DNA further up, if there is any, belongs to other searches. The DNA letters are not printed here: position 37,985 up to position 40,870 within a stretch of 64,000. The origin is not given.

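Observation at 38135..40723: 862-aa fusion of a PHP phosphoesterase to a Rad50/SbcC-like coiled-coil ABC ATPase: a single-chain nuclease-ATPase and candidate defence system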

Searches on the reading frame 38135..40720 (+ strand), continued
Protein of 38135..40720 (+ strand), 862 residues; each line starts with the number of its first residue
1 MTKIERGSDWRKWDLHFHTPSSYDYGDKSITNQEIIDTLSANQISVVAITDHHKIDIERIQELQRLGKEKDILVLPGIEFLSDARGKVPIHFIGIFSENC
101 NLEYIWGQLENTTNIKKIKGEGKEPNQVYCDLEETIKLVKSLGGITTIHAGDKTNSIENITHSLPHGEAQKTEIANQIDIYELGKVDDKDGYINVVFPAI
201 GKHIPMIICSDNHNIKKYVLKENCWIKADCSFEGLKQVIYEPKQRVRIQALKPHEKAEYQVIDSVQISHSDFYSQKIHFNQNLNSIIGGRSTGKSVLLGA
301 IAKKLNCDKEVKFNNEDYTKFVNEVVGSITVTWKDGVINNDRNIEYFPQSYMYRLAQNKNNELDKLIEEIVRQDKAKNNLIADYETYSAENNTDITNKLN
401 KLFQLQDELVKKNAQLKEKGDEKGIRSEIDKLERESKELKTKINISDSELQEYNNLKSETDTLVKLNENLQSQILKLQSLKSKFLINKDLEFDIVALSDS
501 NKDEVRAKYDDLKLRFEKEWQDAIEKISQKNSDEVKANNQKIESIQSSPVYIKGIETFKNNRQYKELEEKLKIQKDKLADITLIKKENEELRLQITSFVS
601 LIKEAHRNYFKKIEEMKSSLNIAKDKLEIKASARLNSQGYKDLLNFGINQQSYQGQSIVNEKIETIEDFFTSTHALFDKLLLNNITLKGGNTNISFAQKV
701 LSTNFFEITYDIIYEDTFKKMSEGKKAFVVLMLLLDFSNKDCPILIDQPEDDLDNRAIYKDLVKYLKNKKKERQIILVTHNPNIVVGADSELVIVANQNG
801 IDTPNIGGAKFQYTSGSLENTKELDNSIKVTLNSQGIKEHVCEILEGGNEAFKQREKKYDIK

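Call 60: get_annotated_region(hit=H42, flank=5000)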
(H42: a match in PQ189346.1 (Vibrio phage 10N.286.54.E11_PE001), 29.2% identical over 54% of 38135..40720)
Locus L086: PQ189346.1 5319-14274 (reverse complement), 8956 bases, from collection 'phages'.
description: Vibrio phage 10N.286.54.E11_PE001, complete genome.
organism: Vibrio phage 10N.286.54.E11_PE001 (NCBI taxid 3385326)
taxonomy: Viruses; Varidnaviria; Bamfordvirae; Preplasmiviricota; Tectiliviricetes; Vinavirales
host: Vibrio cyclitrophicus 10N.286.54.E11; source: seawater; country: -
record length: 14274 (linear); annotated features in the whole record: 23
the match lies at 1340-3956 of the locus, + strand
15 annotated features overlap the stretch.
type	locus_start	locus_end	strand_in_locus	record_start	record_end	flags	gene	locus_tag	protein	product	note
CDS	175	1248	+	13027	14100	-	-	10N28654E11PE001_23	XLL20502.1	hypothetical protein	Y1572_HAEIN_Putative_integrase/recombinase_HI_1572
CDS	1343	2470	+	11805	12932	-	-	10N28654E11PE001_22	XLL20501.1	hypothetical protein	DPO3A_THEAQ_DNA_polymerase_III_subunit_alpha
CDS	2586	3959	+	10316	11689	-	-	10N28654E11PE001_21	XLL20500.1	hypothetical protein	ATPase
CDS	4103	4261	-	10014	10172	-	-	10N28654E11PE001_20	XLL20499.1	hypothetical protein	-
CDS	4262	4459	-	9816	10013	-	-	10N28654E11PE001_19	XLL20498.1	hypothetical protein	-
CDS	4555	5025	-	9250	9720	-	-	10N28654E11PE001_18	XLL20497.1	hypothetical protein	EXLYS_BPT7_Peptidoglycan_transglycosylase_gp16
CDS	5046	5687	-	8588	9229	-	-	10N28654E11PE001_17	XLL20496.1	hypothetical protein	-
CDS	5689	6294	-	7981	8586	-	-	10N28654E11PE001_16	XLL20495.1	hypothetical protein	-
CDS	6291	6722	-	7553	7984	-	-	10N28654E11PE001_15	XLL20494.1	hypothetical protein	-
CDS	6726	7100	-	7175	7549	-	-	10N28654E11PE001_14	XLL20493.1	hypothetical protein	-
CDS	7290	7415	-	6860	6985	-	-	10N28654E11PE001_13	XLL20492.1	hypothetical protein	-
CDS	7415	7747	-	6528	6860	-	-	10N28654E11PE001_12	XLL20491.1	hypothetical protein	-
CDS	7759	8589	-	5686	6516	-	-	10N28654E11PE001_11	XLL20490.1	hypothetical protein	CAPSD_BPPM2_Major_capsid_protein_P2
CDS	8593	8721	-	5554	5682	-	-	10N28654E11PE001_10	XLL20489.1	hypothetical protein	-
CDS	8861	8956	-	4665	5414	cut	-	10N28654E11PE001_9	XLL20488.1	hypothetical protein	P- loop_containing_nucleoside_triphosphate_hydrolases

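Call 61: get_annotated_region(hit=H41, flank=5000)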
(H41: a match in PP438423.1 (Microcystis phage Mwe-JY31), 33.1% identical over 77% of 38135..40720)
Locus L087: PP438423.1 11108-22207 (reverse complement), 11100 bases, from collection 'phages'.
description: Microcystis phage Mwe-JY31, complete genome.
organism: Microcystis phage Mwe-JY31 (NCBI taxid 3128150)
taxonomy: Viruses
host: Microcystis wesenbergii; source: China; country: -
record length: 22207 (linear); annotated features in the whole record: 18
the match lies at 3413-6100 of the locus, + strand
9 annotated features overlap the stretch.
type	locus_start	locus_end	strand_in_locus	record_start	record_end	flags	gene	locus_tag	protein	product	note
CDS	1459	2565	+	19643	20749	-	-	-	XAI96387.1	hypothetical protein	-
CDS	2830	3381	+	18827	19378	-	-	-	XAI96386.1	hypothetical protein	-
CDS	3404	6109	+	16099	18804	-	-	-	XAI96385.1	hypothetical protein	-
CDS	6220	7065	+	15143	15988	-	-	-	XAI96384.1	hypothetical protein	-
CDS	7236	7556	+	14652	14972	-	-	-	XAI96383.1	hypothetical protein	-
CDS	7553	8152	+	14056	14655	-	-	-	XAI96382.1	ParA-like protein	-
CDS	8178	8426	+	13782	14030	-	-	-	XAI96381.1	hypothetical protein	-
CDS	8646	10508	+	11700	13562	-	-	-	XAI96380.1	hypothetical protein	-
CDS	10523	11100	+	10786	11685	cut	-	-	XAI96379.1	hypothetical protein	-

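Call 70: find_encoding_contigs(protein=P0269, flank=8000, max_places=3)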
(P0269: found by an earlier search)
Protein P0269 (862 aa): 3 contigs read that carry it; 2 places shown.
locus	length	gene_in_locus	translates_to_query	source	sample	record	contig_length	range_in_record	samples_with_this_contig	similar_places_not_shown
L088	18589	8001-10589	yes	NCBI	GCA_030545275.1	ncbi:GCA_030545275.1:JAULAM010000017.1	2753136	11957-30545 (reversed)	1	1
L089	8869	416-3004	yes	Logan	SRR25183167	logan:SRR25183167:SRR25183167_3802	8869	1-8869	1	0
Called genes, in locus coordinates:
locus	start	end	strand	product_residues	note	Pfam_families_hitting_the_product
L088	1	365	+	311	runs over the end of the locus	PF10137:CAP12-PCTIR_TIR, PF20300:prok_STING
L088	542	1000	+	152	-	-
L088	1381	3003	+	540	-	-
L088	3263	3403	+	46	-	-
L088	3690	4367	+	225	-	-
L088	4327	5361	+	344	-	-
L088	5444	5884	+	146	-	-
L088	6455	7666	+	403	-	-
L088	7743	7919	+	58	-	-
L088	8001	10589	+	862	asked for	-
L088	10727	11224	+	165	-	PF19894:DUF6367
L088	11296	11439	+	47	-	-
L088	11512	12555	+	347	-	-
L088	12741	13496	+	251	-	PF17419:MauJ (weak)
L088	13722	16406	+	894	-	PF04851:ResIII, PF00270:DEAD, PF19778:RE_endonuc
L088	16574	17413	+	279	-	PF02498:Bro-N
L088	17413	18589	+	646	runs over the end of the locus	PF01555:N6_N4_Mtase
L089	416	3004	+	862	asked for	-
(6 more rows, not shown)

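Call 71: find_encoding_contigs(protein=P0275, flank=8000, max_places=3)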
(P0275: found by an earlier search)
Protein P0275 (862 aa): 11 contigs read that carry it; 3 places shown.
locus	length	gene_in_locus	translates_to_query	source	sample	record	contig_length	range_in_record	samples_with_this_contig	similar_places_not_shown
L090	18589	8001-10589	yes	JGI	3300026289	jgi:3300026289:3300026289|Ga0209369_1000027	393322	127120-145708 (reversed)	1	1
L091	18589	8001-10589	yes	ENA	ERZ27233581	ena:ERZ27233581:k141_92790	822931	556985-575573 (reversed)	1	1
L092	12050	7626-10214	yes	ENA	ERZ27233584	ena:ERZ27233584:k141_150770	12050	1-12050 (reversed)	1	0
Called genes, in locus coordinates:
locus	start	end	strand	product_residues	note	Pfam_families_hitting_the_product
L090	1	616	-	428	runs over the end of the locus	PF00709:Adenylsucc_synt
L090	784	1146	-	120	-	PF01740:STAS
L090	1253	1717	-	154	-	PF01475:FUR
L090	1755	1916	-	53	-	PF20498:DUF6728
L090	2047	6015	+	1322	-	PF25778:DUF7948, PF00801:PKD (weak), PF18911:PKD_4, PF13585:CHU_C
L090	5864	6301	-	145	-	-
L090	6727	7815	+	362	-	PF07494:Reg_prop (faint)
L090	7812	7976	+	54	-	-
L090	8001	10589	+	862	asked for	-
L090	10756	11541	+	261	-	-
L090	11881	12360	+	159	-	PF06445:GyrI-like, PF14526:Cass2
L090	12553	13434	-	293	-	PF19420:DDAH_eukar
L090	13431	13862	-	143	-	PF01220:DHquinase_II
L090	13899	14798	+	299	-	PF02899:Phage_int_SAM_1, PF00589:Phage_integrase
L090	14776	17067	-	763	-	-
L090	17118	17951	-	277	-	PF00781:DAGK_cat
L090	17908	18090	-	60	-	-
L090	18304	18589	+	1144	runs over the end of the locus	PF02310:B12-binding, PF03308:MeaB, PF01642:MM_CoA_mutase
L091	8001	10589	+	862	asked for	-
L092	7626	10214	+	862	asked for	-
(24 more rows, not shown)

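Call 92: search_protein_families(library=ncbifam, proteins=[L032:20892-22013:+, L032:4949-6673:+, L037:7900-9108:+, L046:6142-7530:+, L054:5013-6359:+, L069:5965-7044:+, L061:2152-3081:+, L075:2593-3495:+, L053:897-1877:+, L090:13899-14795:+], max_evalue=0.00001)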
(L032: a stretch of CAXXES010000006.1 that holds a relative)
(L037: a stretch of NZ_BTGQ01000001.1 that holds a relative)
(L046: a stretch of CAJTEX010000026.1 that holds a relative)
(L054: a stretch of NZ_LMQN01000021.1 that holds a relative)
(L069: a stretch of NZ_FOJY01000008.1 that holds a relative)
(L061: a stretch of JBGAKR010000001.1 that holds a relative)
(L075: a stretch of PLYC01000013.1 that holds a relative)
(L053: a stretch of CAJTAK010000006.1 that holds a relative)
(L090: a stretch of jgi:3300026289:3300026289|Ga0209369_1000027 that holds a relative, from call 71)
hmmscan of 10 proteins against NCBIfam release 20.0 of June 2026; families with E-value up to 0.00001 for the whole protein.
L032:20892-22013:+ (374 aa): 11 families
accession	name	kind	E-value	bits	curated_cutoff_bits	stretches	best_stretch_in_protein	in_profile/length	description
NF040815.2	recomb_XerA_Arch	equivalog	1.7e-69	234.3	220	1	105-364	2-259/263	site-specific tyrosine recombinase/integron integrase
TIGR02225.1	recomb_XerD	equivalog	1.5e-56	191.8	329.6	1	109-365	7-280/290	site-specific tyrosine recombinase XerD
TIGR02249.1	integrase_gron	subfamily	2.9e-56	191.1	265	2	107-280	6-179/315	integron integrase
TIGR02224.1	recomb_XerC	equivalog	1.5e-55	188.7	335.15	1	106-363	3-281/295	tyrosine recombinase XerC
NF001399.0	PRK00283.1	subfamily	2.1e-52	178.2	279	1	112-364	19-288/300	tyrosine recombinase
NF011946.0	PRK15417.1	equivalog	6.9e-38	130.7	435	2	102-280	16-194/337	integron integrase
NF002331.0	PRK01287.1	subfamily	2.2e-37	128.9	371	1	101-363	28-316/365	site-specific tyrosine recombinase XerC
NF003462.0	PRK05084.1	equivalog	6.5e-22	77.7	267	1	216-364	194-349/360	tyrosine recombinase XerS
NF007370.0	PRK09870.1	subfamily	1.5e-18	67.2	221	1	201-364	12-184/200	tyrosine-type DNA invertase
NF007371.0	PRK09871.1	subfamily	8.4e-16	58.1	222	1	204-364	9-179/198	tyrosine-type DNA invertase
NF002685.0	PRK02436.1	equivalog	2.6e-14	53.7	178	1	107-357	6-244/245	site-specific tyrosine recombinase XerD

L032:4949-6673:+ (575 aa): 7 families
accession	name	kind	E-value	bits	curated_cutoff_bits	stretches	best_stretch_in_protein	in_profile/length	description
TIGR02249.1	integrase_gron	subfamily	2.2e-28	99.5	265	1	341-515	2-177/315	integron integrase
NF040815.2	recomb_XerA_Arch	equivalog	4.7e-28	98.5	220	1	346-555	5-212/263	site-specific tyrosine recombinase/integron integrase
TIGR02224.1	recomb_XerC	equivalog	5.2e-19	68.7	335.15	1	350-554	10-234/295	tyrosine recombinase XerC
TIGR02225.1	recomb_XerD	equivalog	4.3e-17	62.4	329.6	1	350-515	10-184/290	site-specific tyrosine recombinase XerD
NF011946.0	PRK15417.1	equivalog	6.7e-17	61.7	435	1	361-511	40-188/337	integron integrase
NF001399.0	PRK00283.1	subfamily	4e-15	55.8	279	1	343-515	11-194/300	tyrosine recombinase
NF002331.0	PRK01287.1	subfamily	6.9e-08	31.8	371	1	425-515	127-223/365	site-specific tyrosine recombinase XerC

L037:7900-9108:+ (403 aa): 4 families
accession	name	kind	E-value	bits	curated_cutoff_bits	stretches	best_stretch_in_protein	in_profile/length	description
NF040815.2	recomb_XerA_Arch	equivalog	5.8e-16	58.8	220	1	148-389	38-256/263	site-specific tyrosine recombinase/integron integrase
NF001399.0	PRK00283.1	subfamily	1.4e-14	54.1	279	1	129-384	32-280/300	tyrosine recombinase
TIGR02225.1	recomb_XerD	equivalog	2.1e-14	53.6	329.6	1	129-385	23-272/290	site-specific tyrosine recombinase XerD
TIGR02224.1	recomb_XerC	equivalog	3.4e-12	46.3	335.15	1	131-385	25-275/295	tyrosine recombinase XerC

L046:6142-7530:+ (463 aa): 3 families
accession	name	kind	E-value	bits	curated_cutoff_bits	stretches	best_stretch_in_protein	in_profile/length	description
NF040815.2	recomb_XerA_Arch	equivalog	7.1e-15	55.3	220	1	169-448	8-256/263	site-specific tyrosine recombinase/integron integrase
TIGR02224.1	recomb_XerC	equivalog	2e-08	34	335.15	1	169-350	9-189/295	tyrosine recombinase XerC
TIGR02225.1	recomb_XerD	equivalog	2.3e-08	33.7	329.6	1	181-384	18-233/290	site-specific tyrosine recombinase XerD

L054:5013-6359:+ (449 aa): 2 families
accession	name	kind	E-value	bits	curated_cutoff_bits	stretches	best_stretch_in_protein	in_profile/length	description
TIGR02224.1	recomb_XerC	equivalog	5.8e-11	42.3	335.15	1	147-425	10-284/295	tyrosine recombinase XerC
TIGR02225.1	recomb_XerD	equivalog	5e-10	39.2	329.6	1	150-409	13-265/290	site-specific tyrosine recombinase XerD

L069:5965-7044:+ (360 aa): 7 families
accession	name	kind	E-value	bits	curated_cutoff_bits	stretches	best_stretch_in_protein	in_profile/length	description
NF040815.2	recomb_XerA_Arch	equivalog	1.8e-21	76.9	220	1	89-344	27-259/263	site-specific tyrosine recombinase/integron integrase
TIGR02224.1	recomb_XerC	equivalog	2.7e-12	46.7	335.15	1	76-346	22-284/295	tyrosine recombinase XerC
TIGR02225.1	recomb_XerD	equivalog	8.7e-12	45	329.6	1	98-347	38-282/290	site-specific tyrosine recombinase XerD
TIGR02249.1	integrase_gron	subfamily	1.1e-11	44.6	265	1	275-345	235-306/315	integron integrase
NF003462.0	PRK05084.1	equivalog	2e-09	36.7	267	1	196-353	204-358/360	tyrosine recombinase XerS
NF001399.0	PRK00283.1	subfamily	2e-08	33.8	279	1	193-347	140-291/300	tyrosine recombinase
NF002685.0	PRK02436.1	equivalog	1.7e-06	28.1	178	0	201-330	111-237/245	site-specific tyrosine recombinase XerD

L061:2152-3081:+ (310 aa): 10 families
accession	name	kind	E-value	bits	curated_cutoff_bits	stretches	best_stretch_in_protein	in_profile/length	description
NF040815.2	recomb_XerA_Arch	equivalog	9.7e-37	126.9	220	1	36-299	17-258/263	site-specific tyrosine recombinase/integron integrase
TIGR02224.1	recomb_XerC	equivalog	1.8e-32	112.9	335.15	1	23-296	5-278/295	tyrosine recombinase XerC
TIGR02225.1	recomb_XerD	equivalog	9e-31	107.3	329.6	1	27-286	9-265/290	site-specific tyrosine recombinase XerD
NF001399.0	PRK00283.1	subfamily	1.1e-25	90.5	279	1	27-285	18-273/300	tyrosine recombinase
NF003462.0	PRK05084.1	equivalog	1.3e-15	57.1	267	1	135-300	187-349/360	tyrosine recombinase XerS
NF002331.0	PRK01287.1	subfamily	3e-13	49.5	371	1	136-285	156-302/365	site-specific tyrosine recombinase XerC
TIGR02249.1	integrase_gron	subfamily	4.3e-13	49.3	265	1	228-285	233-290/315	integron integrase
NF007370.0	PRK09870.1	subfamily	1.2e-08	34.8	221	1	152-294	42-178/200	tyrosine-type DNA invertase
NF011946.0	PRK15417.1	equivalog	6.9e-08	32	435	0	230-294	250-314/337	integron integrase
NF007371.0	PRK09871.1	subfamily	2.5e-06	27.2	222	1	148-296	32-175/198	tyrosine-type DNA invertase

L075:2593-3495:+ (301 aa): 10 families
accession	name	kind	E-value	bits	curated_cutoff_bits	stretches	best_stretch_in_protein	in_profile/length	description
NF040815.2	recomb_XerA_Arch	equivalog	2.2e-51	175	220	1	20-291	8-261/263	site-specific tyrosine recombinase/integron integrase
TIGR02225.1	recomb_XerD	equivalog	7.3e-50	169.9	329.6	1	13-298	2-289/290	site-specific tyrosine recombinase XerD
TIGR02224.1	recomb_XerC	equivalog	9.9e-48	163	335.15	1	13-294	2-287/295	tyrosine recombinase XerC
NF001399.0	PRK00283.1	subfamily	7.6e-44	150.1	279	1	13-298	11-298/300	tyrosine recombinase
NF002331.0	PRK01287.1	subfamily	1.6e-40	139.2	371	1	26-292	44-320/365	site-specific tyrosine recombinase XerC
TIGR02249.1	integrase_gron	subfamily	1.2e-31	110.3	265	2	22-208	12-185/315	integron integrase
NF003462.0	PRK05084.1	equivalog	1.4e-24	86.5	267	1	133-295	189-355/360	tyrosine recombinase XerS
NF011946.0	PRK15417.1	equivalog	1.5e-18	67.1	435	2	25-200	30-192/337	integron integrase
NF007371.0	PRK09871.1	subfamily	5.6e-08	32.6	222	1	149-287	36-177/198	tyrosine-type DNA invertase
NF007370.0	PRK09870.1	subfamily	4e-07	29.9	221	1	139-287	32-182/200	tyrosine-type DNA invertase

L053:897-1877:+ (327 aa): 5 families
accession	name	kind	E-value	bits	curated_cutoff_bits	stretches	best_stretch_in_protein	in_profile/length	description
TIGR02224.1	recomb_XerC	equivalog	3.5e-12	46.3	335.15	1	79-300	62-276/295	tyrosine recombinase XerC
TIGR02225.1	recomb_XerD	equivalog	9.4e-10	38.3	329.6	1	72-300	49-273/290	site-specific tyrosine recombinase XerD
NF040815.2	recomb_XerA_Arch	equivalog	1.1e-09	38.3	220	1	45-301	21-254/263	site-specific tyrosine recombinase/integron integrase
NF001399.0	PRK00283.1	subfamily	5.5e-09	35.7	279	1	80-301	70-283/300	tyrosine recombinase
TIGR02249.1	integrase_gron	subfamily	1.1e-06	28.3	265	1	148-202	121-175/315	integron integrase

L090:13899-14795:+ (299 aa): 11 families
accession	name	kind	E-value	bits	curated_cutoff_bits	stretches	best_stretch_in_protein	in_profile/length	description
TIGR02225.1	recomb_XerD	equivalog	1e-96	323.7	329.6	1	10-298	3-289/290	site-specific tyrosine recombinase XerD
NF001399.0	PRK00283.1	subfamily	4.4e-93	311.8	279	1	3-299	5-299/300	tyrosine recombinase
TIGR02224.1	recomb_XerC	equivalog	2.6e-83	279.8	335.15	1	9-299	2-293/295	tyrosine recombinase XerC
NF040815.2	recomb_XerA_Arch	equivalog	1.3e-58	198.6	220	1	10-290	3-261/263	site-specific tyrosine recombinase/integron integrase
NF002331.0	PRK01287.1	subfamily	1.8e-54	185.1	371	1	27-297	49-326/365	site-specific tyrosine recombinase XerC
TIGR02249.1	integrase_gron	subfamily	9.4e-38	130.3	265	2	229-283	246-300/315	integron integrase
NF003462.0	PRK05084.1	equivalog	5.1e-29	101.1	267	1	134-292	195-353/360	tyrosine recombinase XerS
NF011946.0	PRK15417.1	equivalog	1.4e-22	80.3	435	2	229-283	261-315/337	integron integrase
NF007370.0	PRK09870.1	subfamily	1.1e-17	64.4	221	1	110-282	9-178/200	tyrosine-type DNA invertase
NF007371.0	PRK09871.1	subfamily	5.9e-17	61.9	222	1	114-281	7-172/198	tyrosine-type DNA invertase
NF002685.0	PRK02436.1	equivalog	2.5e-10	40.6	178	1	13-281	8-244/245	site-specific tyrosine recombinase XerD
